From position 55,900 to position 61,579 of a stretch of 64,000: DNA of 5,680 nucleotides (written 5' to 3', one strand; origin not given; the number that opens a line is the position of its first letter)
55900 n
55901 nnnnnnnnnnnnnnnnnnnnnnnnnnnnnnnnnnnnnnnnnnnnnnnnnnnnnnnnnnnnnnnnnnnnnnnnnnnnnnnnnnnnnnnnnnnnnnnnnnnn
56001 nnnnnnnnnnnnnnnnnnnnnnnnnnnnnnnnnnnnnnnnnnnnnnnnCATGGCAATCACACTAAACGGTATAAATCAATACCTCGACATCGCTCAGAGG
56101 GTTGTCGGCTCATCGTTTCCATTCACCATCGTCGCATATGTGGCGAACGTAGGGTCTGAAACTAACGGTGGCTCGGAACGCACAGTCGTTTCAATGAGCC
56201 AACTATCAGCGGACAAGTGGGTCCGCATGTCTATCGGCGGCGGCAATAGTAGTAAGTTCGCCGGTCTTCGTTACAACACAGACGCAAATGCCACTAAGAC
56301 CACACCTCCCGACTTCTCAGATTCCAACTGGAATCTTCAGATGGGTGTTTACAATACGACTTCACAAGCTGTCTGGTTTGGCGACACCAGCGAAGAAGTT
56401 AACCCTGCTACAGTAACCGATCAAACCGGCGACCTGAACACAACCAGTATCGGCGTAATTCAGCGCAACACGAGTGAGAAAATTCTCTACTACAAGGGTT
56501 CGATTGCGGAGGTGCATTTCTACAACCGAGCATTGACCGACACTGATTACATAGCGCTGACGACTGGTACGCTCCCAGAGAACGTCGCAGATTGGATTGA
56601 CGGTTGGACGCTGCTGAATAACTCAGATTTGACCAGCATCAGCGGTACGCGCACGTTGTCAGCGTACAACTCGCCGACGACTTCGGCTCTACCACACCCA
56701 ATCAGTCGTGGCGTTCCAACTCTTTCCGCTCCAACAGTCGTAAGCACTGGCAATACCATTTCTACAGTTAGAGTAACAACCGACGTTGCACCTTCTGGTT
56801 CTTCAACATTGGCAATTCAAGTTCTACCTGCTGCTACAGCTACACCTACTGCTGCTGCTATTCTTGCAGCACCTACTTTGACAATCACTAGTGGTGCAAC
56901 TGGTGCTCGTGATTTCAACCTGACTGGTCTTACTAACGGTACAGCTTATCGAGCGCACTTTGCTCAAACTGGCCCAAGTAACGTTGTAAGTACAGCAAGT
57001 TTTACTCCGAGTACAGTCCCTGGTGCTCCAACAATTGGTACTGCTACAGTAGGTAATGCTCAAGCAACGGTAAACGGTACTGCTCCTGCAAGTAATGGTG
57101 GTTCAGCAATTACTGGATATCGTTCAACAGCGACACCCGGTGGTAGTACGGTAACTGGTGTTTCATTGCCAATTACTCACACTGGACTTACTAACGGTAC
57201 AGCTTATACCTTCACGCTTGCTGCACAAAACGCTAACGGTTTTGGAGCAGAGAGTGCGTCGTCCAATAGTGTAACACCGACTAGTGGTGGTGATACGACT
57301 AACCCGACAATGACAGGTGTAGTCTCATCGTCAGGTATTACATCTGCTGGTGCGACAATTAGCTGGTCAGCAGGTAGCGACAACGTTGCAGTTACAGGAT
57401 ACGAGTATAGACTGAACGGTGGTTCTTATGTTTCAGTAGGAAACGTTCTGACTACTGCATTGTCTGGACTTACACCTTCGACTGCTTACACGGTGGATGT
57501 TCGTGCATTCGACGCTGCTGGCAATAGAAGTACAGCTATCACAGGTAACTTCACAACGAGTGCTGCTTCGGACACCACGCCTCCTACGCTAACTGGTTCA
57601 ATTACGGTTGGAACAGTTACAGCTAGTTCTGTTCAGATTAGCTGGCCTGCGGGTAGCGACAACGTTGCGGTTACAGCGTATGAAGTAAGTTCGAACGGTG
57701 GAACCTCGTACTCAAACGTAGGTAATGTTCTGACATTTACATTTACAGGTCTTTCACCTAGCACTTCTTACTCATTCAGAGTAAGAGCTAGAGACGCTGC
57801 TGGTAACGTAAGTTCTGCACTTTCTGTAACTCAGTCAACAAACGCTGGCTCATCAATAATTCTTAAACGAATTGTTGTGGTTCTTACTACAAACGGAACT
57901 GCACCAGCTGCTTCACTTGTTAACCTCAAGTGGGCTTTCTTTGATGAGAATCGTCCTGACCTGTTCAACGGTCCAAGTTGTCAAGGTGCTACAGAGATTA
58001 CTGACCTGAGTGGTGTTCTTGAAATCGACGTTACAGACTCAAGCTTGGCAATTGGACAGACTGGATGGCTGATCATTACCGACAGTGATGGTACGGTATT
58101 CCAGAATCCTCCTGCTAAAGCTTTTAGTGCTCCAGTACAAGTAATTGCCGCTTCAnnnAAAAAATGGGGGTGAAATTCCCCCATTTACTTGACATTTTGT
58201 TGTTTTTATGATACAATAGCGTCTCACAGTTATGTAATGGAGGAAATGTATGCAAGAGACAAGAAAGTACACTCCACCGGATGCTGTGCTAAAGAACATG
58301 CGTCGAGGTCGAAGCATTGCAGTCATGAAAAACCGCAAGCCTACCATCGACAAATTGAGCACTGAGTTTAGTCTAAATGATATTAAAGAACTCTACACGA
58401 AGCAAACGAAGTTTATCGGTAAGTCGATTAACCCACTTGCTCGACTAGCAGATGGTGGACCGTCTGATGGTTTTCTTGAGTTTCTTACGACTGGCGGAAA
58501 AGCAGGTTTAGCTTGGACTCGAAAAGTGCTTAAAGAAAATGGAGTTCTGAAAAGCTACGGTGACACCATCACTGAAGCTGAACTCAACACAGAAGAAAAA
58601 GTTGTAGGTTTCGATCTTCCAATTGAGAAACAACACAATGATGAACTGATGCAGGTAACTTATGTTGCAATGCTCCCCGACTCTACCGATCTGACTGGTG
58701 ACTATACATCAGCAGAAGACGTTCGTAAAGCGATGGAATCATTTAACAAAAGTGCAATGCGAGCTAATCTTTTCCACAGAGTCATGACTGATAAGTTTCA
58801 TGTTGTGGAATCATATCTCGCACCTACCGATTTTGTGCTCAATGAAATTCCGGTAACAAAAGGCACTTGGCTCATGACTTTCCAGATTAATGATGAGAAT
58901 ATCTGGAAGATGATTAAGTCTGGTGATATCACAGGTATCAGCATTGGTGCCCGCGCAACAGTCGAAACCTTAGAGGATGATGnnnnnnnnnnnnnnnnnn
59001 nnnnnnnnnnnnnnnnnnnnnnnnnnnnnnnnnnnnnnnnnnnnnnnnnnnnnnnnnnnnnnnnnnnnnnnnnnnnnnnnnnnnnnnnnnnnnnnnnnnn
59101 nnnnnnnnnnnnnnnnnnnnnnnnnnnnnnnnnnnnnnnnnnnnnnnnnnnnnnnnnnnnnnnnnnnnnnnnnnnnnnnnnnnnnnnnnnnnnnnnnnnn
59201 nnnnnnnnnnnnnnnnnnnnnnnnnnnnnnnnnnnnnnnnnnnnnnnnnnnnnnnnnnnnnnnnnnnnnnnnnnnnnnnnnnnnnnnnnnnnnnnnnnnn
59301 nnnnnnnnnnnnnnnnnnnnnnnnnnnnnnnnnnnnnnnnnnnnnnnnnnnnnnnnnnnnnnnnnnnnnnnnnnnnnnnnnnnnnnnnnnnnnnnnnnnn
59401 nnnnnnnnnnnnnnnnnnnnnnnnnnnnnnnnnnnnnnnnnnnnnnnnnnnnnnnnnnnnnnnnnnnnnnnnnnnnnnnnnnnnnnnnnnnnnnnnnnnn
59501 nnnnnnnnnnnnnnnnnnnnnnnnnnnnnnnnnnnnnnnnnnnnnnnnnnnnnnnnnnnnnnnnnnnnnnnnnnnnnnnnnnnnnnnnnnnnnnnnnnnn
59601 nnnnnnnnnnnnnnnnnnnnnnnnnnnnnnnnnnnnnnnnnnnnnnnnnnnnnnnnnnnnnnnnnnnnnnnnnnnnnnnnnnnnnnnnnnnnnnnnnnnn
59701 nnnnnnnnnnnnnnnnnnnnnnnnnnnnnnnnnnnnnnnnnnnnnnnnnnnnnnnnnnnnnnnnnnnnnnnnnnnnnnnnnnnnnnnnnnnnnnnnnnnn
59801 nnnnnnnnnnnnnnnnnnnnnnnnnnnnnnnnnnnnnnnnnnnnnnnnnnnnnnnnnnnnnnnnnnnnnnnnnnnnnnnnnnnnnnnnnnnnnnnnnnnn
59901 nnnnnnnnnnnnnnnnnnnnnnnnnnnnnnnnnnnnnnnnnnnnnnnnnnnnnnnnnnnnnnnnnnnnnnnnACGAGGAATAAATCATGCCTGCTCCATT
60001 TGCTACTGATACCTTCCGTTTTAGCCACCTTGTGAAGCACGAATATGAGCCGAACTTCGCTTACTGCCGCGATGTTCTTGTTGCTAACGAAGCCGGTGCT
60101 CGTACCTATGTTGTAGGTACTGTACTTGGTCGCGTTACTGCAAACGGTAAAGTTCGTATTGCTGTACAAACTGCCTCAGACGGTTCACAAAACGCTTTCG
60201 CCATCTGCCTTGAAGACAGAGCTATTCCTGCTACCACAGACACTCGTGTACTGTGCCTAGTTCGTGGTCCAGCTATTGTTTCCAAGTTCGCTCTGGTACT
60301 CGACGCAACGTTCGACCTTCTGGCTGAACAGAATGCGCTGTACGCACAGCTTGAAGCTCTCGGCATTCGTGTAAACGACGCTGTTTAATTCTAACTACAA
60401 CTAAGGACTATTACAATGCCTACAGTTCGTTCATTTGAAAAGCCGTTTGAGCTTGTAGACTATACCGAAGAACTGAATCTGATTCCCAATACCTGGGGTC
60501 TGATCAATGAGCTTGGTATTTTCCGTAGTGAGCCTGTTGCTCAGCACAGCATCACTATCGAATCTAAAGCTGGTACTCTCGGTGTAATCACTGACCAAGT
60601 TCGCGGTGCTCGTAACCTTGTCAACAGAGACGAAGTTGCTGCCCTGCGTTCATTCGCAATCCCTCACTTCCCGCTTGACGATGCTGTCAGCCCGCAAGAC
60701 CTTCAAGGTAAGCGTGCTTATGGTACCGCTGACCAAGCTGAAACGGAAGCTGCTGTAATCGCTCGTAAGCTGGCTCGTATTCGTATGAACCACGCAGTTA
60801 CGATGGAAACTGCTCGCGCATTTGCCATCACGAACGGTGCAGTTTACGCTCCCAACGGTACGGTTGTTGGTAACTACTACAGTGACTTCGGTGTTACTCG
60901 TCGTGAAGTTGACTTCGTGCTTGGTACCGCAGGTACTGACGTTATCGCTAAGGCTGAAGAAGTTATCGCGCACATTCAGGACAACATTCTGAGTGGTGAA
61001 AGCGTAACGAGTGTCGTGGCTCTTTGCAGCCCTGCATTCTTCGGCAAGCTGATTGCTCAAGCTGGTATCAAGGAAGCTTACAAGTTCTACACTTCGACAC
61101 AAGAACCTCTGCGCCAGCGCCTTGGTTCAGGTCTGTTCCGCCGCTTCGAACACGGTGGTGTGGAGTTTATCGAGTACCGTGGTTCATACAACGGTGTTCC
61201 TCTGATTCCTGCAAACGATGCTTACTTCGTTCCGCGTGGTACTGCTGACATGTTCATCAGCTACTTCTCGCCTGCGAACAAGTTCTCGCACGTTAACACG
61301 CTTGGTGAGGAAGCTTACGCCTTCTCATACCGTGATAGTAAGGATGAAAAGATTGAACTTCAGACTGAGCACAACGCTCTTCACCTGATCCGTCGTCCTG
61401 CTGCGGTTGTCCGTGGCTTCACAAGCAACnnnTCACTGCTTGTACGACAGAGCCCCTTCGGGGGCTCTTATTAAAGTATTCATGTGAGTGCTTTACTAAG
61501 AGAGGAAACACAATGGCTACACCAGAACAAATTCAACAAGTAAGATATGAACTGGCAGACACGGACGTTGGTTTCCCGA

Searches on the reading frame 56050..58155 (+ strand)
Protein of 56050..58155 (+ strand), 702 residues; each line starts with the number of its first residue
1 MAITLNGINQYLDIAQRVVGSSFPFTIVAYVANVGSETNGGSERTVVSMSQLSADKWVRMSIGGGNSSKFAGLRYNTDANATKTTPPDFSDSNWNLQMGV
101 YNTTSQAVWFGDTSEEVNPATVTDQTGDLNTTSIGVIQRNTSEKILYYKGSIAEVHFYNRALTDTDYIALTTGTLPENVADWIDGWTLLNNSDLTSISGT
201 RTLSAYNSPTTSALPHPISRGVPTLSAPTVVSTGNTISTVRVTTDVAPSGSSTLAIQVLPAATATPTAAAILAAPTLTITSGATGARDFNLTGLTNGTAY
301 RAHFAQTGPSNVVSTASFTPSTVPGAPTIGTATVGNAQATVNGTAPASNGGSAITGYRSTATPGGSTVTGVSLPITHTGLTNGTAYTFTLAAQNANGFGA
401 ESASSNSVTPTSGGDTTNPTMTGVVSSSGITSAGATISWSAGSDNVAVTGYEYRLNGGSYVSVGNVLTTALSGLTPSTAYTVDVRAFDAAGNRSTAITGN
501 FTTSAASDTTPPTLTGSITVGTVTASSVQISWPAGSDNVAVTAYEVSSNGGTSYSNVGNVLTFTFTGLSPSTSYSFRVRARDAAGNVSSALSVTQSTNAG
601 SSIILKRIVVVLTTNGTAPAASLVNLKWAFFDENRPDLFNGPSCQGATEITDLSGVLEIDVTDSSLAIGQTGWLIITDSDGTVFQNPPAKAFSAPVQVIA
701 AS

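Call 8: search_protein_families(library=phrogs, proteins=[window:56050-58155:+], max_evalue=0.01)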
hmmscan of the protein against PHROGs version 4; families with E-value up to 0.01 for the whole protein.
window:56050-58155:+ (702 aa): 3 families
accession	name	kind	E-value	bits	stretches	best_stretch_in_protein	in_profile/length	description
phrog_6813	-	unknown function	2.2e-19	70.2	2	492-589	589-684/907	-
phrog_1696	-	tail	3.2e-10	38.7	2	503-592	1135-1223/2079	major tail protein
phrog_6977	-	tail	4.8e-07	30.5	1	416-600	61-245/284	minor tail protein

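Call 38: search_protein_families(library=pfam, proteins=[window:56050-58155:+], max_evalue=0.01)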
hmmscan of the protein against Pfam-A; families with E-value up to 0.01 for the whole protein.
window:56050-58155:+ (702 aa): 6 families
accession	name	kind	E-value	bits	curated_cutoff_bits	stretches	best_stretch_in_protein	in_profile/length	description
PF00041.27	fn3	-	4.2e-25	88.2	25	3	517-587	5-75/84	Fibronectin type III domain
PF25059.1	FN3_DSCAM-DSCAML_C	-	1.2e-09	38.8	39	1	554-603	38-87/89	DSCAM/DSCAML C-terminal Fn3-like domain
PF10179.15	NDNF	-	2.2e-06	28.2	27.3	0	461-503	83-125/127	Neuron-derived neurotrophic factor, first Fn(III) domain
PF25788.1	Ig_Rha78A_N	-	2.4e-05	25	27.4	0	525-590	17-93/105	Rha78A-like, N-terminal immunoglobulin domain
PF16656.11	Pur_ac_phosph_N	-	3.2e-05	24.8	30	1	522-589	10-87/93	Purple acid Phosphatase, N-terminal domain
PF02973.23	Sialidase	-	0.0099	15.8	26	0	127-166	142-180/189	Sialidase, N-terminal domain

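Call 48: find_related_loci(query=window:56050-58155:+, collection=viral_contigs, flank=10000)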
Query window:56050-58155:+ (702 aa) in viral_contigs; peptide patterns used: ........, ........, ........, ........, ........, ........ (x = any residue, [..] = any of these).
16 stretches matched a pattern; 11 encode a relative of the query (tblastn E <= 1e-3); 11 distinct loci.
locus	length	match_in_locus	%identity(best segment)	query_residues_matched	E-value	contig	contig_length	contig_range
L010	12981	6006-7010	71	270-701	4e-133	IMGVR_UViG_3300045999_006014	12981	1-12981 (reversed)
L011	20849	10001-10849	72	223-598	2e-100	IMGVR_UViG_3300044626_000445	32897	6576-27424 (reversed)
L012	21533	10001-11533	51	1-597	7e-54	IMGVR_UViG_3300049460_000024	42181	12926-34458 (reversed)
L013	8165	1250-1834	56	223-599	1e-40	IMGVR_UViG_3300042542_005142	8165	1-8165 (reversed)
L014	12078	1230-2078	54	321-592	7e-41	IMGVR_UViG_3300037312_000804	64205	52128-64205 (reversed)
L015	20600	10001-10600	50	473-671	8e-37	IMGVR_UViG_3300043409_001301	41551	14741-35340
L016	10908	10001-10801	45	136-588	3e-28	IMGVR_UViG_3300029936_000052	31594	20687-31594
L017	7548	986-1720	36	429-681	2e-25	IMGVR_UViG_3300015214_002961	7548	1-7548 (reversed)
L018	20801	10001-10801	44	136-589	2e-28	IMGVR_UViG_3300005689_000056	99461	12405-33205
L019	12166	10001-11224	49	1-589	2e-20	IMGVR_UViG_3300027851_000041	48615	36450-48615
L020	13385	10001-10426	53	406-594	1e-19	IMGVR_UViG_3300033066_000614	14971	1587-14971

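Call 77: search_protein_families(library=pfam, proteins=[L012:8864-9985:+, L012:11755-14841:+], max_evalue=0.01)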
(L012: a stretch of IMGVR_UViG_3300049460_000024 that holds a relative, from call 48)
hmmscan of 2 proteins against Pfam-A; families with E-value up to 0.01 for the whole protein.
L012:8864-9985:+ (374 aa): 0 families

L012:11755-14841:+ (1029 aa): 1 family
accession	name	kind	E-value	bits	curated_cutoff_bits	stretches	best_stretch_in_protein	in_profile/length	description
PF19501.5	PcRGLX_1st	-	0.002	18.3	22.1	0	8-68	8-73/83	PcRGLX-like N-terminal RIFT barrel domain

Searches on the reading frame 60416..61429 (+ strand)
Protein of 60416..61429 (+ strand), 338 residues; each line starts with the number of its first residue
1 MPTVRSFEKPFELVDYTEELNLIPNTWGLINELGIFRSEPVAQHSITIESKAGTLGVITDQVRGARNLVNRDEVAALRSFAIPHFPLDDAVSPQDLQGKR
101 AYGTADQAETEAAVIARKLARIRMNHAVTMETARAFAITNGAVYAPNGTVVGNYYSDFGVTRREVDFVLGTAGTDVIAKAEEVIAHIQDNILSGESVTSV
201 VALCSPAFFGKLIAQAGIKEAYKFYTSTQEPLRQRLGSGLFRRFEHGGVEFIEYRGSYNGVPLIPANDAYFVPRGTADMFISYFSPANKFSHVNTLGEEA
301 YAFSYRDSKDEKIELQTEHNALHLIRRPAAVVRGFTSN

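Call 63: search_dna_similar(query=window:60416-61429:+, collection=phages, mode=protein, max_rows=15)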
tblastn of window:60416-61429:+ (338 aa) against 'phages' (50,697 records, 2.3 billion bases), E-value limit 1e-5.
Records with a match: 1269; places in all: 1270; records where one place covers at least 80% of the query: 1263.
Best place of each record, by identity: 60-80% 2; <60% 1267.
By first word of the organism name: Escherichia 340; Pseudomonas 245; Vibrio 153; Rheinheimera 115; Salmonella 97; Klebsiella 40; Erwinia 35; Shigella 25; Aeromonas 25; Campylobacter 23; and 39 more.
By host as written in the record: - 168; Rheinheimera sp. BAL341 115; Escherichia coli 99; Pseudomonas aeruginosa 73; Escherichia coli K-12 MG1655 50; Pseudomonas aeruginosa PAO1 26; Campylobacter jejuni 21; Escherichia coli O157:H7 20; and 314 more.
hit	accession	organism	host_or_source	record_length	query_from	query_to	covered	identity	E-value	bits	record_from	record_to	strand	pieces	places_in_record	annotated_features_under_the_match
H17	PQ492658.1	Limnohabitans phage DC31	Limnohabitans sp. DCL3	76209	5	338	99%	72.8%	2e-169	527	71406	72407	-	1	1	major capsid protein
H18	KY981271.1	Curvibacter phage P26059A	Curvibacter sp. IMCC26059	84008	1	338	100%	67.2%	3e-152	478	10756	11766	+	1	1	major structural protein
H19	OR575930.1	Pseudomonas phage vB_PseuGesM_254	Pseudomonas gessardii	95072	3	333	98%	48.4%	2e-101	333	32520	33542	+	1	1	major capsid protein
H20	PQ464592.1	Pseudomonas phage Boevelstad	Pseudomonas poae B04_10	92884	1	337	100%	47.2%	1e-99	327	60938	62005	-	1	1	major head protein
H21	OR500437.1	Pseudomonas phage vB_PF_Y1-MI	Pseudomonas fluorescens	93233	4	337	99%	47.1%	2e-89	298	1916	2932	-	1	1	major capsid protein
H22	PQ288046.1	Pseudomonas phage XD2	Pseudomonas aeruginosa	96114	4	334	98%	46.6%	1e-87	293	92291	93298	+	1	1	none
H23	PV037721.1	Pseudomonas phage Bitten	Pseudomonas protegens ERG2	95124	11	334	96%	47.1%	3e-88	294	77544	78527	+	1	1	major head protein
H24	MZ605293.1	Pseudomonas phage UAVern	Pseudomonas sp.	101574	4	334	98%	46.0%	3e-87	291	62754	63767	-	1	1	putative major capsid protein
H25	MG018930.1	Pseudomonas phage ventosus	Pseudomonas syringae pv. avii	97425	4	334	98%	46.0%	1e-86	290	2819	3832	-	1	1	major capsid protein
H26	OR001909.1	Pseudomonas phage 16Q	Pseudomonas syringae pv. syringae 16QsV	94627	4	334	98%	46.0%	4e-82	277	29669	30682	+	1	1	putative major capsid protein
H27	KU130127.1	Pseudomonas phage vB_PsyM_KIL2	Pseudomonas syringae pv. porri LMG 28495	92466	4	334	98%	46.0%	5e-82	276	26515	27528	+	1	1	putative major capsid protein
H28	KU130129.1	Pseudomonas phage vB_PsyM_KIL4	Pseudomonas syringae pv. porri LMG 28495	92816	4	334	98%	46.0%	5e-82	276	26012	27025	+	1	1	putative capsid protein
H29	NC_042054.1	Pseudomonas phage vB_PsyM_KIL4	Pseudomonas syringae pv. porri LMG 28495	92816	4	334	98%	46.0%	5e-82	276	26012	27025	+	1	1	major head protein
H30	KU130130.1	Pseudomonas phage vB_PsyM_KIL5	Pseudomonas syringae pv. porri LMG 28495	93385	4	334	98%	46.0%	5e-82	276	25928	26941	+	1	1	putative capsid protein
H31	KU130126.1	Pseudomonas phage vB_PsyM_KIL1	Pseudomonas syringae pv. porri LMG 28495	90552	4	334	98%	46.0%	2e-81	275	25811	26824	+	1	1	putative major capsid protein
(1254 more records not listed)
